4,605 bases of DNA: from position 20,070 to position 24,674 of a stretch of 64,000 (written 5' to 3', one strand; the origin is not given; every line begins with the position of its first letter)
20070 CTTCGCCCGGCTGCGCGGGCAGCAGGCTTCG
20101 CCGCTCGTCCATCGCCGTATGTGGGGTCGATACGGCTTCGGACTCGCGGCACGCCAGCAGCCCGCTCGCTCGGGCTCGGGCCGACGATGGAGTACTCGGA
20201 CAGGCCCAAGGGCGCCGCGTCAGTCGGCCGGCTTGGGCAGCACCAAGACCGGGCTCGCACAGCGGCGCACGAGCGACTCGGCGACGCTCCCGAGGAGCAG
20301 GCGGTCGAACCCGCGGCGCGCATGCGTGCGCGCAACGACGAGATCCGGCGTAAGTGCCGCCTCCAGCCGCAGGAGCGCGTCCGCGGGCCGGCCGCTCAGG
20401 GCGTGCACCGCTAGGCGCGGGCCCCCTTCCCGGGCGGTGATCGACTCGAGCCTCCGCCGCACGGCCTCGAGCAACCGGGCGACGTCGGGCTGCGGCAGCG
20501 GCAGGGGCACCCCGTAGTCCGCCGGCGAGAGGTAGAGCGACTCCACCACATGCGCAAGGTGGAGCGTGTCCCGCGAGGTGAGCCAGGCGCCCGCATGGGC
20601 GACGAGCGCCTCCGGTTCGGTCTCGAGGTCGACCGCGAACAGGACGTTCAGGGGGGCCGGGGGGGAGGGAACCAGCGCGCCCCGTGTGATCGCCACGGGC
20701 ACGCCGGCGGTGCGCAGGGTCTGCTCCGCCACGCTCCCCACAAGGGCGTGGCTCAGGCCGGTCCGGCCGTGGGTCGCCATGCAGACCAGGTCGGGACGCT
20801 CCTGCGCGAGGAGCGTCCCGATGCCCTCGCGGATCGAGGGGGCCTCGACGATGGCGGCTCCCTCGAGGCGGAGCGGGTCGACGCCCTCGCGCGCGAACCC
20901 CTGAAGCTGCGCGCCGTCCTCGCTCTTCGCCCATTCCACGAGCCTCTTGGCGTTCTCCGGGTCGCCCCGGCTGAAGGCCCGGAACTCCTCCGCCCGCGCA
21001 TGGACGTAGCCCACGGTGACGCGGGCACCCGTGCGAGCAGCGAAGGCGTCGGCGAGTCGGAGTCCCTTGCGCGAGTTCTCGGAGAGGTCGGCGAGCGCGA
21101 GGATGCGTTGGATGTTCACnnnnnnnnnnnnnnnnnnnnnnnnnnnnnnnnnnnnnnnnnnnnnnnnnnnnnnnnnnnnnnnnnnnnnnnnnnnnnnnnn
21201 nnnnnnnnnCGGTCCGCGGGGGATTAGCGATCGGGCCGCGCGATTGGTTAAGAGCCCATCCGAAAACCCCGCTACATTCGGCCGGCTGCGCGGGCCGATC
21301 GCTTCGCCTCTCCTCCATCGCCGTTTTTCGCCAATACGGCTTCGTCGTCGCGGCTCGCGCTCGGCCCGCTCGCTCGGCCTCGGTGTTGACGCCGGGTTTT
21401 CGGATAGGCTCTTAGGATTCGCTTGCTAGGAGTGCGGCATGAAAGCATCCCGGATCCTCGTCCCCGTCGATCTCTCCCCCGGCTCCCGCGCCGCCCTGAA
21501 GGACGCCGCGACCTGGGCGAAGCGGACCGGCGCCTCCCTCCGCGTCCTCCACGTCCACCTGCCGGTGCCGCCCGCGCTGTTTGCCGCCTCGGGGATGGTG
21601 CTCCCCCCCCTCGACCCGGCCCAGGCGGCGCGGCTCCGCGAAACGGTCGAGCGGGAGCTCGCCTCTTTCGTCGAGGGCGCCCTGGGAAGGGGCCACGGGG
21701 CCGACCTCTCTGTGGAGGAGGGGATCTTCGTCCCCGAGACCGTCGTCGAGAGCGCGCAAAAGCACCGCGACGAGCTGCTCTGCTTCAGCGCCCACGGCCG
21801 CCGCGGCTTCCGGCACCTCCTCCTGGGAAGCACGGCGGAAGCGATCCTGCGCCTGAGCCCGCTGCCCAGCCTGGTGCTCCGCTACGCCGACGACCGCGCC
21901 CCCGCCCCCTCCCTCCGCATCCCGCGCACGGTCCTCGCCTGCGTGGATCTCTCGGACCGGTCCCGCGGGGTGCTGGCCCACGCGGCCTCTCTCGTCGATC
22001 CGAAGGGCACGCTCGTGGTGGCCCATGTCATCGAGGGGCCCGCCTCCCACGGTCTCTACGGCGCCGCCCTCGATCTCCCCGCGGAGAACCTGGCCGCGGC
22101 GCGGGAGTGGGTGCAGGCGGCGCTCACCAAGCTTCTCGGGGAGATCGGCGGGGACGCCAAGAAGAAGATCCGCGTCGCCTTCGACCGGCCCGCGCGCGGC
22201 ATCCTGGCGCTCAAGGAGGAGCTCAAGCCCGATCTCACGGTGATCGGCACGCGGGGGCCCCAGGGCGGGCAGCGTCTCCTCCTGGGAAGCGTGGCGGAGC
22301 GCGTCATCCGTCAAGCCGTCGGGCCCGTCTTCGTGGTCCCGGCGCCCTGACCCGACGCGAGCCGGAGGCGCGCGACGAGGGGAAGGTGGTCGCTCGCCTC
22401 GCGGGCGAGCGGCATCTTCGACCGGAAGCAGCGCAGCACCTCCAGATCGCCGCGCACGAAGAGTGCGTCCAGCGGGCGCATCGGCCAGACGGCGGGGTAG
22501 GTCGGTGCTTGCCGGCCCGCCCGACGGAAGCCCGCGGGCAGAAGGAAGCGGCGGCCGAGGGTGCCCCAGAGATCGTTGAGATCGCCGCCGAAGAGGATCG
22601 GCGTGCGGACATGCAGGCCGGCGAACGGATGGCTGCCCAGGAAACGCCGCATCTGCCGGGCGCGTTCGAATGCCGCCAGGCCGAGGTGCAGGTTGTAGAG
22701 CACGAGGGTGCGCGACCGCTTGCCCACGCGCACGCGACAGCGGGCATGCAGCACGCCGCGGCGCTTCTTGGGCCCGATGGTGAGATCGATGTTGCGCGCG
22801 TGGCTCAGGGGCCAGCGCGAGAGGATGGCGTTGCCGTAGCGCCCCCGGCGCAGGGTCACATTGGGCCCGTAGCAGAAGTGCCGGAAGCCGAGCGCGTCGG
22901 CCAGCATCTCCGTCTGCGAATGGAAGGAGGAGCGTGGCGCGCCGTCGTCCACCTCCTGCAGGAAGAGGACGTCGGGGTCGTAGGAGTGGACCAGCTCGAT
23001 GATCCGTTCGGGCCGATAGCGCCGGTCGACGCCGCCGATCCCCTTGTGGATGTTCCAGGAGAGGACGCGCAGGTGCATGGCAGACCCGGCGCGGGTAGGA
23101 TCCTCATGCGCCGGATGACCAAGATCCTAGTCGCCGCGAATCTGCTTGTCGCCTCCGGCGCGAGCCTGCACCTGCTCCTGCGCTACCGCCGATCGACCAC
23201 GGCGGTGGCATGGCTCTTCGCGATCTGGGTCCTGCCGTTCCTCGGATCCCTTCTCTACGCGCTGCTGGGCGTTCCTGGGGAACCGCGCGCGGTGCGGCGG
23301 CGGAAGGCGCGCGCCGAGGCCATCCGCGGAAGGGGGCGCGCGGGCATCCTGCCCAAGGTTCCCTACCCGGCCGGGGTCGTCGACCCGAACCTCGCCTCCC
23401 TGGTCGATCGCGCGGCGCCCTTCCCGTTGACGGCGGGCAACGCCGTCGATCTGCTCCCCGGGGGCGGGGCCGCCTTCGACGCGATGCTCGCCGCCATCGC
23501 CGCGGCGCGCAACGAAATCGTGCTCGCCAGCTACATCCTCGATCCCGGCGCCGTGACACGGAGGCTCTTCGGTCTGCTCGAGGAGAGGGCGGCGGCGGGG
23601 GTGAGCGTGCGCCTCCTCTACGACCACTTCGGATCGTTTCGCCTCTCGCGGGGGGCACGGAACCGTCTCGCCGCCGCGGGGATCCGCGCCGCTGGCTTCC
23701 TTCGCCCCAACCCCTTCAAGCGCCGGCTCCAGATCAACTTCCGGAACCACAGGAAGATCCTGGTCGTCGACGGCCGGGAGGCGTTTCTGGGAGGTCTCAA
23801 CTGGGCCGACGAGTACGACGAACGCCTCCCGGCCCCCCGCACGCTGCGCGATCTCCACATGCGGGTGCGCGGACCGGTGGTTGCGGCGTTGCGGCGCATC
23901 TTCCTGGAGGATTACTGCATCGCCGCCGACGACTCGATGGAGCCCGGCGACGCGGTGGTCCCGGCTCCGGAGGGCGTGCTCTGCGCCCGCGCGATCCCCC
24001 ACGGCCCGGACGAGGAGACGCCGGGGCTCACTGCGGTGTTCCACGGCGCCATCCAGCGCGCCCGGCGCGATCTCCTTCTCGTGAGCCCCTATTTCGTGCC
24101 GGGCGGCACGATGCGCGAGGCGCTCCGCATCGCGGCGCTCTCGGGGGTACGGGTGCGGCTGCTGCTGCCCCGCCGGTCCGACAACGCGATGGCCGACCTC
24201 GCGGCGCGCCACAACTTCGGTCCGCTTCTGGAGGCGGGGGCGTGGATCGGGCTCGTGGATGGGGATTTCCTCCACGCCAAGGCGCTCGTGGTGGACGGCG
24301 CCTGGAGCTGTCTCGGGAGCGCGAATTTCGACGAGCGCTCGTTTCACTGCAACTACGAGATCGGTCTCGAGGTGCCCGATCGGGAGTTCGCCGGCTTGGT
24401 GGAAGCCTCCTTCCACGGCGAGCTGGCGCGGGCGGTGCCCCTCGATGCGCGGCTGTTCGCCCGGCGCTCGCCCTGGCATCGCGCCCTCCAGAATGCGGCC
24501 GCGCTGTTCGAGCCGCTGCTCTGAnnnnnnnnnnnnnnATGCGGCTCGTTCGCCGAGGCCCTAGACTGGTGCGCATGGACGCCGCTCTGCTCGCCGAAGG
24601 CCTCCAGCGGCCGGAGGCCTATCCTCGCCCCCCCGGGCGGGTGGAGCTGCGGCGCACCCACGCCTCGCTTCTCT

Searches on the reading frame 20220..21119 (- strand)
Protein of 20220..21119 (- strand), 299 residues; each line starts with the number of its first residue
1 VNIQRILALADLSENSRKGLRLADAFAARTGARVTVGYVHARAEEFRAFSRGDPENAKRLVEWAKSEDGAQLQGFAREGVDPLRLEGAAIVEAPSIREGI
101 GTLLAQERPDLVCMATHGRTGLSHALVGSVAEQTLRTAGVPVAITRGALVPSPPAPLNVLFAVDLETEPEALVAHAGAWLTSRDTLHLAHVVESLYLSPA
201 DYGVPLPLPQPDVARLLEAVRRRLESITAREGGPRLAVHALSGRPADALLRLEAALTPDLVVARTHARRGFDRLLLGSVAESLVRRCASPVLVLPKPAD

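Call 22: search_protein_families(library=pfam, proteins=[window:20220-21119:-], max_evalue=0.0001)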
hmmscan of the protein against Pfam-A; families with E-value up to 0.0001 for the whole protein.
window:20220-21119:- (299 aa): 1 family
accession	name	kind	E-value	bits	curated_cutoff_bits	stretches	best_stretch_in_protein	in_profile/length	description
PF00582.32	Usp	-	1.7e-40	139.3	24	2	158-295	4-141/141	Universal stress protein family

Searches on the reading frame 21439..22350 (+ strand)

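Call 22: search_protein_families(library=pfam, proteins=[window:21439-22350:+], max_evalue=0.0001)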
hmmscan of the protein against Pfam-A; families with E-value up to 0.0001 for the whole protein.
window:21439-22350:+ (303 aa): 1 family
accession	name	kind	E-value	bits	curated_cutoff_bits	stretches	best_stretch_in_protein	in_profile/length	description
PF00582.32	Usp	-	5.6e-45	153.8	24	2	163-301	3-141/141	Universal stress protein family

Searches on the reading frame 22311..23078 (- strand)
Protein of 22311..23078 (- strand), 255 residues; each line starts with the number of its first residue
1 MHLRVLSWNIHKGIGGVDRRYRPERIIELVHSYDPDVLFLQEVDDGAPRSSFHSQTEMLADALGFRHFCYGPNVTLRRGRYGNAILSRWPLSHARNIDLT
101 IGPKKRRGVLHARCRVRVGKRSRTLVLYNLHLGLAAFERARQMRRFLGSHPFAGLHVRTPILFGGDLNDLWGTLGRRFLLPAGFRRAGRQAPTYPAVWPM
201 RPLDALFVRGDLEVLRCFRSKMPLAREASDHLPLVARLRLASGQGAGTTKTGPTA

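Call 22: search_protein_families(library=pfam, proteins=[window:22311-23078:-], max_evalue=0.0001)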
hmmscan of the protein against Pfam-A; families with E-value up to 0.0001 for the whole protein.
window:22311-23078:- (255 aa): 1 family
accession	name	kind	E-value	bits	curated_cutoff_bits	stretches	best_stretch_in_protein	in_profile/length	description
PF03372.29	Exo_endo_phos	-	3.4e-23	82.9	24.5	1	6-231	1-225/225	Endonuclease/Exonuclease/phosphatase family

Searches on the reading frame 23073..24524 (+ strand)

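Call 22: search_protein_families(library=pfam, proteins=[window:23073-24524:+], max_evalue=0.0001)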
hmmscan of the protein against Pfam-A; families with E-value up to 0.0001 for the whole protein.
window:23073-24524:+ (483 aa): 3 families
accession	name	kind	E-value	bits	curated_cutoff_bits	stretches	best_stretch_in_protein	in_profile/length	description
PF13091.12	PLDc_2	-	9.2e-36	123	27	2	326-448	4-129/132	PLD-like domain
PF00614.28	PLDc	-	3.3e-17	62.1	21.9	2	223-248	3-28/28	Phospholipase D Active site motif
PF13396.11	PLDc_N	-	5.8e-07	29.8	23.3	1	30-66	6-41/42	Phospholipase_D-nuclease N-terminal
